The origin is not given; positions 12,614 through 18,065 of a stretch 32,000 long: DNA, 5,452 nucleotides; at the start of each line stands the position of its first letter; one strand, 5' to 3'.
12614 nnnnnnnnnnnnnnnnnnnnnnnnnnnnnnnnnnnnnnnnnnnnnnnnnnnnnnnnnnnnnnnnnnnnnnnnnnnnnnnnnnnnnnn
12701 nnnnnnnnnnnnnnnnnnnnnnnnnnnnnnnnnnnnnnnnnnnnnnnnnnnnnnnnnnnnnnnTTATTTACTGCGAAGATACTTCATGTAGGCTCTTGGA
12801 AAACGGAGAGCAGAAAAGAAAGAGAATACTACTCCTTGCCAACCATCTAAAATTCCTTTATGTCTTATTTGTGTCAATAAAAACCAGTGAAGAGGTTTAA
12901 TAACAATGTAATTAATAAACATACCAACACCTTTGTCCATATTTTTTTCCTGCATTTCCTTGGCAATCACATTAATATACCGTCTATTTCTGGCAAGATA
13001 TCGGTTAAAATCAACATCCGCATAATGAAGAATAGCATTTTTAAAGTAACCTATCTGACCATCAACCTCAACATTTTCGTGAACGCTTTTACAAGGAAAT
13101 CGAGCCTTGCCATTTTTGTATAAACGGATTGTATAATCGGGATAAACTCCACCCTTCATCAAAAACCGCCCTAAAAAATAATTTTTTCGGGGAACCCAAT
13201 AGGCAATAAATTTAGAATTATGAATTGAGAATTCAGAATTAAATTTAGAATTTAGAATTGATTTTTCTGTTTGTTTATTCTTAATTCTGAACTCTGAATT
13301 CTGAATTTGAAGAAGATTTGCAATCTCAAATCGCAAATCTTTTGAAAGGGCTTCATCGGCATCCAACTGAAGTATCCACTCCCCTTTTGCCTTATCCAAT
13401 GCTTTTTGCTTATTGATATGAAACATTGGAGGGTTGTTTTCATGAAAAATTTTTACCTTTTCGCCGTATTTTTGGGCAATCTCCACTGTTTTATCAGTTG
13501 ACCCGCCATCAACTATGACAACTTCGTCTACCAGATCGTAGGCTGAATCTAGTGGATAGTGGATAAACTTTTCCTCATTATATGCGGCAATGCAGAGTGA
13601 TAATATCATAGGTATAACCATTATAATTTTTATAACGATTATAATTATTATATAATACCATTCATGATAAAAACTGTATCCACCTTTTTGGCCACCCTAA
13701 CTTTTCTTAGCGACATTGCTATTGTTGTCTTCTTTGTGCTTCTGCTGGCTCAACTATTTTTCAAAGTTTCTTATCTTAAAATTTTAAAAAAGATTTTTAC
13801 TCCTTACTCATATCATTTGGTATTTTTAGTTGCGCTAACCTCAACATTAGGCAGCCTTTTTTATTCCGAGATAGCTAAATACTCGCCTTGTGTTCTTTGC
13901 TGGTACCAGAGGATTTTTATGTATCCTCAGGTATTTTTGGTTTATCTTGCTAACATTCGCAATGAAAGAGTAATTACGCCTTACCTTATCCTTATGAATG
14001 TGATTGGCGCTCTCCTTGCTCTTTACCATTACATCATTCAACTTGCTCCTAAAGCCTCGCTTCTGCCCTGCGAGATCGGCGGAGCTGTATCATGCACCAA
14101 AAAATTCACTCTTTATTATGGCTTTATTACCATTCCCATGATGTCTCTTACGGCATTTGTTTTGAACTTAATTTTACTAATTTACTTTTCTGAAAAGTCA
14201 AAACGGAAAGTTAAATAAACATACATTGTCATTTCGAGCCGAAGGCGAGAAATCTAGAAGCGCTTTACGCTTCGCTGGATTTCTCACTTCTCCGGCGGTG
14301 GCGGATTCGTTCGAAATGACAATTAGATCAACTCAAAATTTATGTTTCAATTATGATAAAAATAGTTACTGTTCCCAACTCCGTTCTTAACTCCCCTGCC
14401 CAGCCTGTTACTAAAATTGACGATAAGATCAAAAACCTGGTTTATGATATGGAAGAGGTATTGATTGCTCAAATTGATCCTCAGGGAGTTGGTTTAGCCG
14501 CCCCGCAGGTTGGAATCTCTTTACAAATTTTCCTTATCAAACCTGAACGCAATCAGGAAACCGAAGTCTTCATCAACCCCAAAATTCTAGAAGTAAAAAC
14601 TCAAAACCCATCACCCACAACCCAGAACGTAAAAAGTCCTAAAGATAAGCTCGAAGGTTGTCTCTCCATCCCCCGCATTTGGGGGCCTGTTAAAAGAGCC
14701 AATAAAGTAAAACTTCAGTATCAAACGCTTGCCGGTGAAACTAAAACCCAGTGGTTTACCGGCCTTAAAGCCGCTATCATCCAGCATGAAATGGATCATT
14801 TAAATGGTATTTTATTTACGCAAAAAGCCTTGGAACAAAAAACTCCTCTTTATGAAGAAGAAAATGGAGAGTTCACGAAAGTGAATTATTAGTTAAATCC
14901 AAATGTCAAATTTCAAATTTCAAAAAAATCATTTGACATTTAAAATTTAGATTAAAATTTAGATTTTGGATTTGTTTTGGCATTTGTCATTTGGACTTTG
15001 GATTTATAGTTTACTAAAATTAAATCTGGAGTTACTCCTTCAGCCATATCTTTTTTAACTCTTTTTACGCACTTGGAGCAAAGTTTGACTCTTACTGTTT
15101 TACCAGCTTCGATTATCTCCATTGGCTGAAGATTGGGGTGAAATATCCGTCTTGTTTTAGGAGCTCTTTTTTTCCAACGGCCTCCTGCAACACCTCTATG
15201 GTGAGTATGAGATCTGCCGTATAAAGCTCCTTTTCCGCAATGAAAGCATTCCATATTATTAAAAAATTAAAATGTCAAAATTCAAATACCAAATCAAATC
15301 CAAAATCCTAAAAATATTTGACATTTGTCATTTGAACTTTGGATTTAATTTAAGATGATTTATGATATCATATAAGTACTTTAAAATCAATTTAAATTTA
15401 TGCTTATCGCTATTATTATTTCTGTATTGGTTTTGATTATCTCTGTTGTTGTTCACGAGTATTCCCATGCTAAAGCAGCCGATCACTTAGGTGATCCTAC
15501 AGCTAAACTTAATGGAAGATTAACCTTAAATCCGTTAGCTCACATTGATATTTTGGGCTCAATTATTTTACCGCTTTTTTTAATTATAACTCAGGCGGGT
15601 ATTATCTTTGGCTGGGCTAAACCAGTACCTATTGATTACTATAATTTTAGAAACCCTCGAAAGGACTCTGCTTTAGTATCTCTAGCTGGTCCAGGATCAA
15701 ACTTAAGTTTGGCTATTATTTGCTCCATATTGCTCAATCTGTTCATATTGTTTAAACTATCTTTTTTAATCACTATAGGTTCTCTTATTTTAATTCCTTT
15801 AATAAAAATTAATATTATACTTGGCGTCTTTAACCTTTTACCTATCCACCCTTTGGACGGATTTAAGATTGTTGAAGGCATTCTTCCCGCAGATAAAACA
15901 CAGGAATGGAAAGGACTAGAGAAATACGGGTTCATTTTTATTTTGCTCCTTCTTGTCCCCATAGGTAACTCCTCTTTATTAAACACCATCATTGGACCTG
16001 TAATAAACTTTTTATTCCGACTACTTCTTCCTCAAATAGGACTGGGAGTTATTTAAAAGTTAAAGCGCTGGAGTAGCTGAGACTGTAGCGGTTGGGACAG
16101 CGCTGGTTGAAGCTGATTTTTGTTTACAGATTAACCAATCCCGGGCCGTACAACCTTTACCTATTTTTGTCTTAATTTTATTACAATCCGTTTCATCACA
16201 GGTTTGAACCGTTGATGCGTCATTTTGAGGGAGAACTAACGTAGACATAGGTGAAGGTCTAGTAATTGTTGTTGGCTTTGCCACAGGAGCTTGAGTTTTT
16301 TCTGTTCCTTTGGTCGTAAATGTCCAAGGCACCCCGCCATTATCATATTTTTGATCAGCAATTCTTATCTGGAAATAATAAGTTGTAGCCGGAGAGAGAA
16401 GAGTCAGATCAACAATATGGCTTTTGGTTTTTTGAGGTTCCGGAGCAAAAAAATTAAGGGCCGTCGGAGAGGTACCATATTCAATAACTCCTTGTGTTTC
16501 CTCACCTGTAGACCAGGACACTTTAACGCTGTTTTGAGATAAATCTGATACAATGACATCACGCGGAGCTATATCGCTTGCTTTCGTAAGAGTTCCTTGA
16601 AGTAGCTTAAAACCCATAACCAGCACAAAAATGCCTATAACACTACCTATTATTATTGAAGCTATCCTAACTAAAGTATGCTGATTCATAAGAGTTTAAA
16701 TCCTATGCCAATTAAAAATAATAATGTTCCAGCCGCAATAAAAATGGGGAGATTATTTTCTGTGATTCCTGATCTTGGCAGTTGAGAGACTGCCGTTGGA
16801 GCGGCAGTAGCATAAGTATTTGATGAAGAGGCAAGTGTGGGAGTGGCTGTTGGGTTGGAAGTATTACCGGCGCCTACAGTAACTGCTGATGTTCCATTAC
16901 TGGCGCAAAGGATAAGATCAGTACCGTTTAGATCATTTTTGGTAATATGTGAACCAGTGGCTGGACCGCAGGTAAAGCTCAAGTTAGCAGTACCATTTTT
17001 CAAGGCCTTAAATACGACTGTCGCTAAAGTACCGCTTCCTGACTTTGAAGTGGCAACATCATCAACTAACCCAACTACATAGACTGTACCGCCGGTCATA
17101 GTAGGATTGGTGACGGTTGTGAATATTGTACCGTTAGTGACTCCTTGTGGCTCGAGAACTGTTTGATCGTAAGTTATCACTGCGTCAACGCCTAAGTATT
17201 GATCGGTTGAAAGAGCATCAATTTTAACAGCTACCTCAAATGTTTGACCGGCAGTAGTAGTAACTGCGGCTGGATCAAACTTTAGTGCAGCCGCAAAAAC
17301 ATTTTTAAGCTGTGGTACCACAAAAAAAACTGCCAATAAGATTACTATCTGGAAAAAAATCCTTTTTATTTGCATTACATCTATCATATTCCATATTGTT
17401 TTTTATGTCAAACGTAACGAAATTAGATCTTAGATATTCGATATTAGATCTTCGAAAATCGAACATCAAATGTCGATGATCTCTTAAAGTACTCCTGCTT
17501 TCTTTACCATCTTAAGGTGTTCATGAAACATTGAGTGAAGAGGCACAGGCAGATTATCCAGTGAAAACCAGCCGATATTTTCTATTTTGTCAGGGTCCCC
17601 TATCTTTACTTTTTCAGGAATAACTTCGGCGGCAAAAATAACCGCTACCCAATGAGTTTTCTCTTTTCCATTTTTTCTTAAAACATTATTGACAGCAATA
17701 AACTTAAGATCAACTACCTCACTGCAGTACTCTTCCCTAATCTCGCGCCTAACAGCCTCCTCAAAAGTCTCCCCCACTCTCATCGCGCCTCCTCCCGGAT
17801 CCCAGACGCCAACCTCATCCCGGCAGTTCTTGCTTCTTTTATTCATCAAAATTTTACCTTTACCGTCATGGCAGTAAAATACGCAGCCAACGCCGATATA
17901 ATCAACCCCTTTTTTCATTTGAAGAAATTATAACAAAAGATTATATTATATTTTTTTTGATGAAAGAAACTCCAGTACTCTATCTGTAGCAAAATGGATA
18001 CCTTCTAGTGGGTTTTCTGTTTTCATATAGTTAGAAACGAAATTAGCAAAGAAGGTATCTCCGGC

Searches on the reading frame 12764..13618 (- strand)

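Call 50: search_protein_families(library=pfam, proteins=[window:12764-13618:-], max_evalue=0.001)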
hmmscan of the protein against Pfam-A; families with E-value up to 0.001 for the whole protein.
window:12764-13618:- (284 aa): 3 families
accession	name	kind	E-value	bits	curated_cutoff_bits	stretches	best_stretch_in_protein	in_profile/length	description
PF00535.33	Glycos_transf_2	-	8.1e-20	71.8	23.3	1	7-95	1-95/168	Glycosyl transferase family 2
PF13704.12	Glyco_tranf_2_4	-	1.2e-06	29.4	27.5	1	14-92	2-85/98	Glycosyl transferase family 2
PF10111.15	Glyco_tranf_2_2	-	0.00035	20.6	27.3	1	25-107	24-110/276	Glycosyltransferase like family 2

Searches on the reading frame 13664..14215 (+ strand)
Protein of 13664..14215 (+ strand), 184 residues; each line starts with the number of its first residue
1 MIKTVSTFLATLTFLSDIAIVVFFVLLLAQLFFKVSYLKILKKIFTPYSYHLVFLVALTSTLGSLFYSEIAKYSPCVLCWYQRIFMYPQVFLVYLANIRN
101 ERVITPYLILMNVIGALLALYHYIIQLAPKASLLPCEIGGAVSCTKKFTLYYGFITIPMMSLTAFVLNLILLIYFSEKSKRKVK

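Call 50: search_protein_families(library=pfam, proteins=[window:13664-14215:+], max_evalue=0.001)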
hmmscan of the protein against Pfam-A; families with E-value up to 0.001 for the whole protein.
window:13664-14215:+ (184 aa): 1 family
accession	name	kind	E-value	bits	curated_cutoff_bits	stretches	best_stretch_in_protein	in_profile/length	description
PF02600.21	DsbB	-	1.8e-12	48.3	22.1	1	50-173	5-146/148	Disulfide bond formation protein DsbB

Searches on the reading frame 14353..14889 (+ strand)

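Call 50: search_protein_families(library=pfam, proteins=[window:14353-14889:+], max_evalue=0.001)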
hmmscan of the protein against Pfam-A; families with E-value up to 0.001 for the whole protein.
window:14353-14889:+ (179 aa): 1 family
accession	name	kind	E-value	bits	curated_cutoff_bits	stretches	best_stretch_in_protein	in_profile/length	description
PF01327.26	Pep_deformylase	-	7.7e-43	146.2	22.8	1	2-162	2-153/156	Polypeptide deformylase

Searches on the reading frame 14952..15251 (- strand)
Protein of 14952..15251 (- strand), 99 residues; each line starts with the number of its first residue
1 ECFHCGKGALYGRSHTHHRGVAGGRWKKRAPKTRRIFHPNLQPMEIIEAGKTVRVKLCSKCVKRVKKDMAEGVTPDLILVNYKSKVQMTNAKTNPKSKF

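Call 51: search_protein_families(library=pfam, proteins=[window:14952-15251:-], max_evalue=0.001)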
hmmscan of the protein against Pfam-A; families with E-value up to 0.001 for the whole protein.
window:14952-15251:- (99 aa): 1 family
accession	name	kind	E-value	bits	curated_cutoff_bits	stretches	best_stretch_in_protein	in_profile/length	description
PF00830.24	Ribosomal_L28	-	6.6e-11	42.5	27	1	2-67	3-59/60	Ribosomal L28 family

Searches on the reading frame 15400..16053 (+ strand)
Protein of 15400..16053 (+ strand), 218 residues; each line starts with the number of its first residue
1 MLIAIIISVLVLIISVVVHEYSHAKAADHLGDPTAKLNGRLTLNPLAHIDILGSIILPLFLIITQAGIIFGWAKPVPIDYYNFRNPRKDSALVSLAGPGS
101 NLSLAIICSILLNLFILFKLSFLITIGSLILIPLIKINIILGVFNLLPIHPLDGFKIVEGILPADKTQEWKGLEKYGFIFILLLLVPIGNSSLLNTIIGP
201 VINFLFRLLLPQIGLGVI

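Call 51: search_protein_families(library=pfam, proteins=[window:15400-16053:+], max_evalue=0.001)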
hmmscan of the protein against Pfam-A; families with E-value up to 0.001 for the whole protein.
window:15400-16053:+ (218 aa): 1 family
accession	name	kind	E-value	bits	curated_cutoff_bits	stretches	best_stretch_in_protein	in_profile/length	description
PF02163.28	Peptidase_M50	-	5.2e-12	46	27.2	1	134-166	166-198/221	Peptidase family M50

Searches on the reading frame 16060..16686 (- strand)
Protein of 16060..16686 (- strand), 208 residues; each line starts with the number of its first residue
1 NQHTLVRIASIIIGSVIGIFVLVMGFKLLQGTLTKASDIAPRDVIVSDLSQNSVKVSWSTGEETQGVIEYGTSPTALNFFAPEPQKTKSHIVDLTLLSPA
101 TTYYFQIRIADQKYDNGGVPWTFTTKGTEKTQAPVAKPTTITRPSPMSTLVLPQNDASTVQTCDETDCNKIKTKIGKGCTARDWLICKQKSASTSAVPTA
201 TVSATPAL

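Call 51: search_protein_families(library=pfam, proteins=[window:16060-16686:-], max_evalue=0.001)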
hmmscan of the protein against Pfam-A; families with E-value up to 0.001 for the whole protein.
window:16060-16686:- (208 aa): 2 families
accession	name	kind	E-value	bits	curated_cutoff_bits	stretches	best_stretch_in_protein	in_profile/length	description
PF16656.11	Pur_ac_phosph_N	-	1.4e-09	38.8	30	1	47-112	9-83/93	Purple acid Phosphatase, N-terminal domain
PF00041.27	fn3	-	1.3e-05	25.8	25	1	40-114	2-73/84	Fibronectin type III domain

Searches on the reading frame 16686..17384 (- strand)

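Call 51: search_protein_families(library=pfam, proteins=[window:16686-17384:-], max_evalue=0.001)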
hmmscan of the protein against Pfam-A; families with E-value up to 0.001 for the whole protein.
window:16686-17384:- (232 aa): 1 family
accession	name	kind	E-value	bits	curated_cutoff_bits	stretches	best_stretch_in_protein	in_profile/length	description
PF00963.24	Cohesin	-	6.7e-13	49.5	24.1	1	38-135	5-112/139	Cohesin domain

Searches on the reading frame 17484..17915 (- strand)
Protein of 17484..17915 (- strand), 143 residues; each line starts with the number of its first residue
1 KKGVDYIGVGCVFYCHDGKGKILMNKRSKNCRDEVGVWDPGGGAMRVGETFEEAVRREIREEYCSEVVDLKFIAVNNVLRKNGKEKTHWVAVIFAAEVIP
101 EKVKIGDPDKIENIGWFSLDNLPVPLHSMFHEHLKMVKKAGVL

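Call 51: search_protein_families(library=pfam, proteins=[window:17484-17915:-], max_evalue=0.001)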
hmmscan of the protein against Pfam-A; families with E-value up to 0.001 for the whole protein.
window:17484-17915:- (143 aa): 1 family
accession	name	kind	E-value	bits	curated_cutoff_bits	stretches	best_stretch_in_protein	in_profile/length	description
PF00293.34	NUDIX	-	9.7e-17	61.7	21.1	1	9-136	6-130/134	NUDIX domain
